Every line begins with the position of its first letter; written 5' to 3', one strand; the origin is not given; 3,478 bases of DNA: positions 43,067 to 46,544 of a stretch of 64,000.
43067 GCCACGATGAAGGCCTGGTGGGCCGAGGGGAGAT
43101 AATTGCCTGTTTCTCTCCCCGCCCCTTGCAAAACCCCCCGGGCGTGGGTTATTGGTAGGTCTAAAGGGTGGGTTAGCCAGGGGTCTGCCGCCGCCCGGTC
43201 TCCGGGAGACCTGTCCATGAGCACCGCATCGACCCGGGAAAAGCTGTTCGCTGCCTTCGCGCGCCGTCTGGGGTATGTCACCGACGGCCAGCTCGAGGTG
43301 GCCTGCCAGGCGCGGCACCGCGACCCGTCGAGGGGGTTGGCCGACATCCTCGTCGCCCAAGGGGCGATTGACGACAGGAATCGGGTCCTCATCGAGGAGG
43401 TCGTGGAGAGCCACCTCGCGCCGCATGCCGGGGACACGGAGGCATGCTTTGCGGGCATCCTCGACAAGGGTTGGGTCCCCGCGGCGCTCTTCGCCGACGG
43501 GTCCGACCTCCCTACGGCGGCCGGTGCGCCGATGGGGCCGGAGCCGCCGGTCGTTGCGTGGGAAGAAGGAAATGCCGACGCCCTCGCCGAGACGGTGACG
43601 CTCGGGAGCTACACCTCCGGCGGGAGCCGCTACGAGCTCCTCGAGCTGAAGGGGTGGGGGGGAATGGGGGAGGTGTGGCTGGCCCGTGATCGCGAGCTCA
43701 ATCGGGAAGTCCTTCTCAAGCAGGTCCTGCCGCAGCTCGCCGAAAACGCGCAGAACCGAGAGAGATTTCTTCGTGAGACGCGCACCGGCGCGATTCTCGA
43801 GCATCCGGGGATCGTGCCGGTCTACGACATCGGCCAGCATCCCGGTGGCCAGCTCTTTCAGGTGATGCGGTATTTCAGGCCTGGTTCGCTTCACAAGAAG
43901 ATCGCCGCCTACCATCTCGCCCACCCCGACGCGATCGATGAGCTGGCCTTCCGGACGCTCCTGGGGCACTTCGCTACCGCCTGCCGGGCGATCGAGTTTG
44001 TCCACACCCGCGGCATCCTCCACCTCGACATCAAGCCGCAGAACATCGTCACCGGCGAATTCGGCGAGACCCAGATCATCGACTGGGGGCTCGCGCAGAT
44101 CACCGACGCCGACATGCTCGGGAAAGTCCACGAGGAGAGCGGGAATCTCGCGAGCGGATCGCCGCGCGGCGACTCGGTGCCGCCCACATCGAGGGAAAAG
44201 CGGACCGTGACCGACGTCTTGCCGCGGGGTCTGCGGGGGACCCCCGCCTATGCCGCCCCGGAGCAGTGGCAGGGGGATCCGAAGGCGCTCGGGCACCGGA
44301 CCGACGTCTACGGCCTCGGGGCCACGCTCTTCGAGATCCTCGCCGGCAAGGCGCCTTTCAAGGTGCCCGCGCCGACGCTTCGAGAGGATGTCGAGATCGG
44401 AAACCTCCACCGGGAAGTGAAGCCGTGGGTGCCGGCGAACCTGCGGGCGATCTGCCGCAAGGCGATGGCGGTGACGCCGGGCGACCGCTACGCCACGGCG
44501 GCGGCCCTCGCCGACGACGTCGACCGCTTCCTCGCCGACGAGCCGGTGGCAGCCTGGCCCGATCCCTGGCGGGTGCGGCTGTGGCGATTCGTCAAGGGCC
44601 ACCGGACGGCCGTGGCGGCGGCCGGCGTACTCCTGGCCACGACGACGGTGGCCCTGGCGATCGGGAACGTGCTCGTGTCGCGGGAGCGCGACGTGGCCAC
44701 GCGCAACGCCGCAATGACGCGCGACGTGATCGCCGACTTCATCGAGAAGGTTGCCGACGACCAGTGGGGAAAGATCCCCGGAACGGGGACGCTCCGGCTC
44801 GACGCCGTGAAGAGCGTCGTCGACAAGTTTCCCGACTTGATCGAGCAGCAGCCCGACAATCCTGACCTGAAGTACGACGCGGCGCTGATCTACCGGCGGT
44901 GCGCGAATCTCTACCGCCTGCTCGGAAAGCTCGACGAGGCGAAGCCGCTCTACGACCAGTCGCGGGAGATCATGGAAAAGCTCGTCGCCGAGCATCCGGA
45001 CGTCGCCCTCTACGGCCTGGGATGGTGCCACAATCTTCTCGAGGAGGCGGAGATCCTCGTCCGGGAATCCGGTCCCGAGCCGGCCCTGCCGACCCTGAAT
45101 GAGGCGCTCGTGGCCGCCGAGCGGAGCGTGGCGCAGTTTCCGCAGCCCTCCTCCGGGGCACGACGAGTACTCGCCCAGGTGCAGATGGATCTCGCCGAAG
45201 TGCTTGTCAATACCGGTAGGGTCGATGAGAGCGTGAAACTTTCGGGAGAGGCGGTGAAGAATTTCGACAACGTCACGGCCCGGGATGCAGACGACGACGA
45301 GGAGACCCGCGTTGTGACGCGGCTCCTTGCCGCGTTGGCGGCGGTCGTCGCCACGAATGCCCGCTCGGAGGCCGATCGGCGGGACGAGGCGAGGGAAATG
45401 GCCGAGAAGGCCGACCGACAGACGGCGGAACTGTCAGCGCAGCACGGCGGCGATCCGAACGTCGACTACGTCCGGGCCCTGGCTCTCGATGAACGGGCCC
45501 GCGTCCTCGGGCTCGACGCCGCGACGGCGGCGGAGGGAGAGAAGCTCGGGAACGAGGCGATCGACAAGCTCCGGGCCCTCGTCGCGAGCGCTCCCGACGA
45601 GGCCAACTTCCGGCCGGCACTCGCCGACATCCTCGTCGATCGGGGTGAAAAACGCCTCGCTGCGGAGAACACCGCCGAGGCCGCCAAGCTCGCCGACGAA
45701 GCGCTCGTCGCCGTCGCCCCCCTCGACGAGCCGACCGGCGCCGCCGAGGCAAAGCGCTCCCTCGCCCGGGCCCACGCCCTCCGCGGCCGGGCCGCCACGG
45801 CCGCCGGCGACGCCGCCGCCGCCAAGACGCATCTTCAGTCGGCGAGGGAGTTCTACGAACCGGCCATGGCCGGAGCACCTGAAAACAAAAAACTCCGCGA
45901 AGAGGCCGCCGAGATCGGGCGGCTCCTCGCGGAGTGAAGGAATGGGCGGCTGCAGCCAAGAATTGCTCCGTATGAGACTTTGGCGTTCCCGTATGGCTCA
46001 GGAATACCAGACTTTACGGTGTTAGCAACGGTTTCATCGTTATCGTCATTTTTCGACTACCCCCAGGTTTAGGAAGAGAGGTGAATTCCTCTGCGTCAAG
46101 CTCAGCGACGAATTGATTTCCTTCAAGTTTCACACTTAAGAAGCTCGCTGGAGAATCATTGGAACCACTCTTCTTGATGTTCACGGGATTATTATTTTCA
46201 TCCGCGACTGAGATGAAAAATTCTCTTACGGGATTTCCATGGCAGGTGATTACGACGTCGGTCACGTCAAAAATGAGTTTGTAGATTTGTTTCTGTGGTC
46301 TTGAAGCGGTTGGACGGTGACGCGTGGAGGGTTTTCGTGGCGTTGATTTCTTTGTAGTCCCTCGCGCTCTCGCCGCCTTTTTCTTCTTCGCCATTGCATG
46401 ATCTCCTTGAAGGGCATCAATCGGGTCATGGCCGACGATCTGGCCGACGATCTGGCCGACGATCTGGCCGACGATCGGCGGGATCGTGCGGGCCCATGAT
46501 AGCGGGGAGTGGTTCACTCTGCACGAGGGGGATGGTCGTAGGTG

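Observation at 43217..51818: Candidate undescribed module: paralogous STK-TPR kinases interleaved with three MAKKK basic-tailed small proteins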

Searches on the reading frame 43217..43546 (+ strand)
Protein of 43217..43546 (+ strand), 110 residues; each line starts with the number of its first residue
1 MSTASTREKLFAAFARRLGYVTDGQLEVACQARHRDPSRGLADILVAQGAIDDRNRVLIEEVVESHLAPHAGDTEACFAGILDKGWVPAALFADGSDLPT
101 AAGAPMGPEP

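Call 60: find_related_loci(query=A5, collection=metagenome_contigs, flank=6000)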
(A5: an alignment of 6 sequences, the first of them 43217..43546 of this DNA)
Query A5 (110 aa) in metagenome_contigs; peptide patterns used: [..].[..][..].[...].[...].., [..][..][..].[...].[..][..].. (x = any residue, [..] = any of these).
291 stretches matched a pattern; 13 encode a relative of the query (tblastn E <= 1e-3); 12 distinct loci.
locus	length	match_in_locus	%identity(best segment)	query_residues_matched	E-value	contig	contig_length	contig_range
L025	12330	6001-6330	97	1-110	1e-69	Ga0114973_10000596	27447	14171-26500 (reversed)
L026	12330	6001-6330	97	1-110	1e-69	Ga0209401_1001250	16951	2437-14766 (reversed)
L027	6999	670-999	85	1-110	3e-59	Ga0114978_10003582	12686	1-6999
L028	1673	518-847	85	1-110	2e-60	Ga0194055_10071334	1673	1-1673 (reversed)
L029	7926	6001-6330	85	1-110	4e-58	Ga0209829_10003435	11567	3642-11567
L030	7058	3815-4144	82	1-110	3e-56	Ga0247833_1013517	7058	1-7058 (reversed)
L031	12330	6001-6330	81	1-110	2e-55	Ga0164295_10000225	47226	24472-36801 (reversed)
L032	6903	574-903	78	1-110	4e-54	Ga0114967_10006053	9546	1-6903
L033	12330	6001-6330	79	1-110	1e-53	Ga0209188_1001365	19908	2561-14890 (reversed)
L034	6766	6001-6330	78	1-110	1e-52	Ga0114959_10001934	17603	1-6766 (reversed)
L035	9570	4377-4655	59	1-93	2e-31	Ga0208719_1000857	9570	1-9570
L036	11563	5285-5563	59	1-93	2e-31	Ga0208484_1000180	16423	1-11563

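Call 78: search_solved_structures(query=A5, max_evalue=1)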
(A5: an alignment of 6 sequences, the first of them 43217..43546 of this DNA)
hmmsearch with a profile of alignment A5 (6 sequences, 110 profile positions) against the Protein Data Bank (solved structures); distinct sequences matched with E-value up to 1: 1.
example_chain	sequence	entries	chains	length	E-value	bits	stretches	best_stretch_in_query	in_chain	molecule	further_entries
1l4u_A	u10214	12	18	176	0.96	12.8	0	28-74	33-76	SHIKIMATE KINASE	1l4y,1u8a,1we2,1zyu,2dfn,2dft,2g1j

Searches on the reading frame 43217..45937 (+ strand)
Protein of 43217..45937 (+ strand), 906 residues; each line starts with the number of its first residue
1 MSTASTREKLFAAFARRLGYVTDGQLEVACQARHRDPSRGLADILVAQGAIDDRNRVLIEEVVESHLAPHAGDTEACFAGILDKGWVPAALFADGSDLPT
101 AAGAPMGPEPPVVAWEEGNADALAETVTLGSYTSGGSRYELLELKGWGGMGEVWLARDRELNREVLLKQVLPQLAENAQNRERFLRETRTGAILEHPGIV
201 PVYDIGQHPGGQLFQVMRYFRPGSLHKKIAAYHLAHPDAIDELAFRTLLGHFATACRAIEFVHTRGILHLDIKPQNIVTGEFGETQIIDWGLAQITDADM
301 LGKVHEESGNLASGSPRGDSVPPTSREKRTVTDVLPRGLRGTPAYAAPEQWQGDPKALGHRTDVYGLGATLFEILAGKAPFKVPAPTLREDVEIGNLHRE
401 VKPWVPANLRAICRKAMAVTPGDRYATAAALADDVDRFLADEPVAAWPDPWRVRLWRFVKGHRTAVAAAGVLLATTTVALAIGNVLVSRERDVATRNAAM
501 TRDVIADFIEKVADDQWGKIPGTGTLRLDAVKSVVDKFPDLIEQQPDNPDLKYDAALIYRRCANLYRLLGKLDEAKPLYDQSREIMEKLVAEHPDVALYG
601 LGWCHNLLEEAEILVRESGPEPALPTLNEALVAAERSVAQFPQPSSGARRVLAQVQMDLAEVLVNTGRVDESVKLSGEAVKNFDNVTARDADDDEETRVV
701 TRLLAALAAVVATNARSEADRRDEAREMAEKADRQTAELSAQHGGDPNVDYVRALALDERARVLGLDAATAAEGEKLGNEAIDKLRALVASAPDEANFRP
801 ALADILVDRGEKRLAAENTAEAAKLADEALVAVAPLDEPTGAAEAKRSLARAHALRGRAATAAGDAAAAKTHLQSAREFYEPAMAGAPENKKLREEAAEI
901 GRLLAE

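Call 4: search_protein_families(library=pfam, proteins=[window:43217-45937:+], max_evalue=0.1)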
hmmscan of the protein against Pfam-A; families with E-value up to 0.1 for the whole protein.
window:43217-45937:+ (906 aa): 11 families
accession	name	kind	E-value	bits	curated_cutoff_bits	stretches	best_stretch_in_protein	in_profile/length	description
PF00069.31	Pkinase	-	1.5e-27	97.1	31.7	1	140-431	2-258/263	Protein kinase domain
PF07714.23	PK_Tyr_Ser-Thr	-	8.7e-16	58.4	23.1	1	146-298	8-154/258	Protein tyrosine and serine/threonine kinase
PF13424.12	TPR_12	-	8.5e-08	32.7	30.1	1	555-610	2-63/77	Tetratricopeptide repeat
PF25058.1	ARM_TT21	-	0.0019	18.6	27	1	610-687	13-91/155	Tetratricopeptide repeat protein 21 ARM repeat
PF20225.4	DUF6584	-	0.0034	17.9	27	1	780-811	21-52/171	Family of unknown function (DUF6584)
PF13432.12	TPR_16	-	0.0043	17.9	32.7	0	809-868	3-55/65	Tetratricopeptide repeat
PF13374.12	TPR_10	-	0.0059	17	27.5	1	563-595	9-42/42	Tetratricopeptide repeat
PF13174.12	TPR_6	-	0.024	15.7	26.3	0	579-595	16-32/33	Tetratricopeptide repeat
PF00515.34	TPR_1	-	0.077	13.3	27.8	1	557-585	2-30/34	Tetratricopeptide repeat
PF13176.12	TPR_7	-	0.089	13.4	27.9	0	561-581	4-24/36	Tetratricopeptide repeat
PF07719.23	TPR_2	-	0.09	13.4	27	1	556-586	1-31/34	Tetratricopeptide repeat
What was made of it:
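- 43217..45937 (+): K1: receptor-type Hanks Ser/Thr kinase. It has a cytoplasmic N-domain, a kinase domain (non-RD, HLD), one TM helix at about residues 464-489 and a periplasmic TPR-like domain. Pkinase 1.5e-27 and TPR_12 (call 4).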

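Call 40: search_protein_families(library=ncbifam, proteins=[window:43217-45937:+], max_evalue=0.01)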
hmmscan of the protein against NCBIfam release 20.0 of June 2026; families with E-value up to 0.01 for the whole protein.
window:43217-45937:+ (906 aa): 9 families
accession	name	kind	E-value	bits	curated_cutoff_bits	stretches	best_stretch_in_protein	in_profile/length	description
NF009651.0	PRK13184.1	equivalog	6.2e-52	176.7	839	1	138-443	3-295/932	serine/threonine-protein kinase PknD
NF033483.0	PknB_PASTA_kin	equivalog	3.4e-49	168.3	450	2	136-298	6-159/563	Stk1 family PASTA domain-containing Ser/Thr kinase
NF052427.1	StpK7MSMEG_1200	equivalog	2.4e-28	99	900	2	138-303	8-165/601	serine/threonine protein kinase StpK7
NF047741.1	antiphage_MADS6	equivalog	2e-27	96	460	2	326-442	351-464/612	methylation-associated defense system protein kinase MAD6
NF038150.1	lanthi_synth_IV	equivalog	3.4e-18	65.4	650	2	136-299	188-351/851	class IV lanthionine synthetase LanL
TIGR03903.1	TOMM_kin_cyc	equivalog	1.6e-14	52.8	705.75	2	163-295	4-131/1267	TOMM system kinase/cyclase fusion protein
NF038151.1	lanthi_synth_III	equivalog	1.9e-07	29.9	575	1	150-299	233-389/833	class III lanthionine synthetase LanKC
TIGR03724.2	arch_bud32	equivalog_domain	0.00097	18.7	125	1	252-297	91-135/193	KEOPS complex kinase/ATPase Bud32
TIGR02721.1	ycfN_thiK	equivalog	0.0015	17.7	299.45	1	224-298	107-178/256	thiamine kinase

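Call 65: search_protein_families(library=padloc, proteins=[window:43217-45937:+], max_evalue=0.001)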
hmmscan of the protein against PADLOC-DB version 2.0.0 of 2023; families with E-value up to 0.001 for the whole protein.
window:43217-45937:+ (906 aa): 31 families (the best 25 are shown)
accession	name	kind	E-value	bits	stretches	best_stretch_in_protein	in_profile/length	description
PDLC04042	PD-T4-6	-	2.7e-56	189.4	2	137-299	9-162/292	-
PDLC04053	PD-T4-6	-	3.1e-49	166.1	2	137-303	9-168/311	-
PDLC04043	PD-T4-6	-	6.5e-47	158.6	2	135-311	13-180/452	-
PDLC04138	mad6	-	1e-45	154.8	1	124-447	38-322/659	mads_6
PDLC04060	PD-T4-6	-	6.9e-44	148.6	2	137-302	8-164/486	-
PDLC04061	PD-T4-6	-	7.6e-44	149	2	133-295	12-169/510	-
PDLC04054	PD-T4-6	-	8.2e-44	148.4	2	139-298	12-164/347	-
PDLC04052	PD-T4-6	-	7.5e-43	145.4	2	136-296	8-163/496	-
PDLC04039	PD-T4-6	-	1.9e-40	137.2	2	137-301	14-169/458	-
PDLC04047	PD-T4-6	-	7.2e-39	131.8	2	137-303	10-168/327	-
PDLC04057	PD-T4-6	-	3.4e-38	129.8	2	136-307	7-177/443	-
PDLC04040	PD-T4-6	-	1.3e-36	124.5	2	146-294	3-150/547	-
PDLC01088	C3a189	-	1e-34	118.3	1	146-473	6-282/840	kinase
PDLC04064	PD-T4-6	-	1.5e-33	114.3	2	140-301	23-174/369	-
PDLC04041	PD-T4-6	-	8.6e-33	112.2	2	118-312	13-199/443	-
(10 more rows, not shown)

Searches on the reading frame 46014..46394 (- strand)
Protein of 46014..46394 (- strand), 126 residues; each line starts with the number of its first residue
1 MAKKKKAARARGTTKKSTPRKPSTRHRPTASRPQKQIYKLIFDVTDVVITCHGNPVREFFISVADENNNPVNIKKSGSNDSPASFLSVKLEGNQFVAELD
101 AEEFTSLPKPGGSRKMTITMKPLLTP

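Call 4: search_protein_families(library=pfam, proteins=[window:46014-46394:-], max_evalue=0.1)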
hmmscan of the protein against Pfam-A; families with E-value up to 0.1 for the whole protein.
window:46014-46394:- (126 aa): 0 families

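Call 14: find_homologous_proteins(query=window:46014-46394:-, max_evalue=0.01)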
Query window:46014-46394:- (126 aa): 4 proteins with E <= 0.01 among 11 candidates.
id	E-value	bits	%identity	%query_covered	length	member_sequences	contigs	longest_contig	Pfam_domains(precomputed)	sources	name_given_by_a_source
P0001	1.6e-72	259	97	100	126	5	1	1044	-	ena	-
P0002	9.0e-66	237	88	91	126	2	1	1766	-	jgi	-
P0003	3.7e-17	80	40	92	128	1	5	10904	-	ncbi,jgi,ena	ncbi:MAG: hypothetical protein WCH79_08120 [Planctomycetia bacterium]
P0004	6.3e-17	80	40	92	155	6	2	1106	-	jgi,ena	-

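Call 17: find_encoding_contigs(protein=P0003, flank=10000, max_places=5)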
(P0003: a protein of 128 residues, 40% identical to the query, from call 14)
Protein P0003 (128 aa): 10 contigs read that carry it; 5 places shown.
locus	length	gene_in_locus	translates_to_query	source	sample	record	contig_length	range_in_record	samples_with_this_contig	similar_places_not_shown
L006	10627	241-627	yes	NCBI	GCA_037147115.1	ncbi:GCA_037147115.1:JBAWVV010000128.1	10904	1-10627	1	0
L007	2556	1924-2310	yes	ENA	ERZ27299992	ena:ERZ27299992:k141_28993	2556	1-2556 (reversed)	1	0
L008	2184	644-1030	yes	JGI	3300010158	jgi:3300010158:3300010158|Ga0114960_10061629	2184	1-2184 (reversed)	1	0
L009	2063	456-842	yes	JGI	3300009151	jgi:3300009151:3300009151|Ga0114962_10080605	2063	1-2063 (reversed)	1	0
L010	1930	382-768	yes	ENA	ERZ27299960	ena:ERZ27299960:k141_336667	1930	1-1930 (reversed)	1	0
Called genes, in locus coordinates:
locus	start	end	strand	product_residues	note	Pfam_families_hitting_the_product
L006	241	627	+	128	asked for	-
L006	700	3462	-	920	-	PF00069:Pkinase, PF07714:PK_Tyr_Ser-Thr, PF13424:TPR_12 (weak)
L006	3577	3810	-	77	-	-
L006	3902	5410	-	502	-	-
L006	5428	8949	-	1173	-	PF07635:PSCyt1, PF07583:PSCyt2, PF22633:F5_F8_type_C_2, PF07587:PSD1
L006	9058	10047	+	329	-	PF06325:PrmA, PF05175:MTS (weak), PF13489:Methyltransf_23 (weak), PF02475:TRM5-TYW2_MTfase (weak), PF13649:Methyltransf_25 (weak)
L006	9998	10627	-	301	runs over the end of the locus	?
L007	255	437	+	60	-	-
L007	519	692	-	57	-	PF01636:APH (weak), PF00069:Pkinase, PF07714:PK_Tyr_Ser-Thr (weak)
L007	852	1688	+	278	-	-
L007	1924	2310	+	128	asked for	-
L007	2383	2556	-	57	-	?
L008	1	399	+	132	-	?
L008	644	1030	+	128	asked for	-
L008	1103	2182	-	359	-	?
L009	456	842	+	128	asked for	-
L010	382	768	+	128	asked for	-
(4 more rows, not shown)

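Call 34: predict_structure(alignment_id=A2)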
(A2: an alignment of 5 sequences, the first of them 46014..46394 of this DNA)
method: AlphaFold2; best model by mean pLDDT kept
length: 126 residues; sequences in the alignment: 5
mean_pLDDT: 71.0   pTM: 0.51
mean pLDDT of the five models: 71.0, 62.9, 41.9, 41.8, 40.3
residues with pLDDT >= 90: 0; 70-90: 73; 50-70: 36; < 50: 17
segments of 3 or more residues with pLDDT < 50: 1-3, 7-14, 104-108
pLDDT, mean of each block of 10 residues (from residue 1): 49 54 60 63 79 85 86 83 86 80 53 71 74
secondary structure, 60 per line:
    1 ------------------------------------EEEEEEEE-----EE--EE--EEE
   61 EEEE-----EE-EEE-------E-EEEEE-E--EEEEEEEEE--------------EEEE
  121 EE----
elements in order: E37-44 E58-64 E73-75 E85-89 E94-102 E117-122
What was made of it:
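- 46014..46394 (-): S1: 126 aa (type 1), with a polycationic tail of about 35 residues and a beta sandwich. GC 0.46, GC3 0.46. AF2 pLDDT 71, with beta strands from residue 37 (call 34).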

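Call 38: fold_search(model_id=the predicted structure, library=pdb)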
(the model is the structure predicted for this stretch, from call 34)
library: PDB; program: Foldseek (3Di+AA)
matches with E <= 10: 571; with E <= 0.001: 0
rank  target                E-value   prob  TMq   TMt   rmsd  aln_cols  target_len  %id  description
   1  7pnb_A                6.3e-02  0.18  0.16  0.12  18.0       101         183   14  Sulfolobus acidocaldarius 0406 filament. (released 2022-09-14)
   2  7zl4_B                1.0e-01  0.30  0.26  0.23  10.6       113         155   16  Cryo-EM structure of archaic chaperone-usher Csu pilus of Acinetobacter baumannii (released 2022-08-03)
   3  7zl4_A                1.2e-01  0.28  0.26  0.24  10.6       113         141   16  Cryo-EM structure of archaic chaperone-usher Csu pilus of Acinetobacter baumannii (released 2022-08-03)
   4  3msp_MODEL_1_A        1.4e-01  0.84  0.31  0.31   5.4        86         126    7  MOTILE MAJOR SPERM PROTEIN (MSP) OF ASCARIS SUUM, NMR, 20 STRUCTURES (released 1999-04-20)
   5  4dzg                  1.8e-01  0.25  0.24  0.25  10.2       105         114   10  Crystal structure of Aeromonas hydrophila PliG, a periplasmic lysozyme inhibitor of g-type lysozyme (released 2012-06-13)
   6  4n8p                  1.9e-01  0.14  0.19  0.19  14.9       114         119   10  Crystal structure of a strand swapped CTLA-4 from Duckbill Platypus [PSI-NYSGRC-012711] (released 2013-10-30)
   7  6k73_D                2.2e-01  0.38  0.29  0.15   7.3       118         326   15  Chaperone-tip adhesin complex is vital for synergistic activation of CFA/I fimbriae biogenesis (released 2020-06-10)
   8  1msp_A                2.4e-01  0.51  0.27  0.27   6.2        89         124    7  MAJOR SPERM PROTEIN, ALPHA ISOFORM (RECOMBINANT), PH 4.6 (released 1996-12-07)
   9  6k73_C                2.4e-01  0.33  0.28  0.14  10.9       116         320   14  Chaperone-tip adhesin complex is vital for synergistic activation of CFA/I fimbriae biogenesis (released 2020-06-10)
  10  3vi4_C                2.5e-01  0.21  0.25  0.08  15.1       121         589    7  Crystal structure of alpha5beta1 integrin headpiece in complex with RGD peptide (released 2012-02-22)
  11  4y2l_A                2.7e-01  0.16  0.21  0.19   8.1       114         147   10  Structure of CFA/I pili major subunit CfaB trimer (released 2016-08-10)
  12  2msp_A                3.0e-01  0.60  0.30  0.30   5.6        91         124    6  MAJOR SPERM PROTEIN, BETA ISOFORM, ENGINEERED C59S/T90C MUTANT, PUTATIVE SUBFILAMENT STRUCTURE, PH 8.5 (released 1998-04-15)
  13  9fw9_B                3.0e-01  0.54  0.34  0.31   7.0       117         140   13  Cryo-EM structure of the type 1 pilus assembly platform as part of the FimA-bound chaperone-usher pilus complex (FimDH (released 2025-06-04)
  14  8gcd_A                3.0e-01  0.38  0.29  0.06  14.5       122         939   11  Full length Integrin AlphaIIbBeta3 in inactive state (released 2024-03-06)
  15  4ku8_A                3.1e-01  0.06  0.12  0.11  12.4        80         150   19  Structures of PKGI Reveal a cGMP-Selective Activation Mechanism (released 2014-01-15)
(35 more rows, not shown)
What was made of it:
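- The S1 model gives weak matches to donor-strand pilins, E 0.06-0.5 (call 38).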

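Call 40: search_protein_families(library=ncbifam, proteins=[window:46014-46394:-], max_evalue=0.01)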
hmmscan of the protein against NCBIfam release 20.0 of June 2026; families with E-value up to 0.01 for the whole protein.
window:46014-46394:- (126 aa): 0 families

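Call 65: search_protein_families(library=padloc, proteins=[window:46014-46394:-], max_evalue=0.001)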
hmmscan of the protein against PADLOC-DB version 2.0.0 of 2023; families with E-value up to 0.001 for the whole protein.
window:46014-46394:- (126 aa): 0 families

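Call 66: search_protein_families(library=phrogs, proteins=[window:46014-46394:-], max_evalue=0.01)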
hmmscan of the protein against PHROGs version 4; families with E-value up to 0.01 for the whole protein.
window:46014-46394:- (126 aa): 0 families

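Call 82: find_related_loci(query=A2, collection=viral_contigs, flank=5000)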
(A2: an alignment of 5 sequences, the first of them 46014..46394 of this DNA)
Query A2 (126 aa) in viral_contigs; peptide patterns used: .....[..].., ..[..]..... (x = any residue, [..] = any of these).
57 stretches matched a pattern, but none encodes a relative of the query by tblastn (E <= 1e-3).
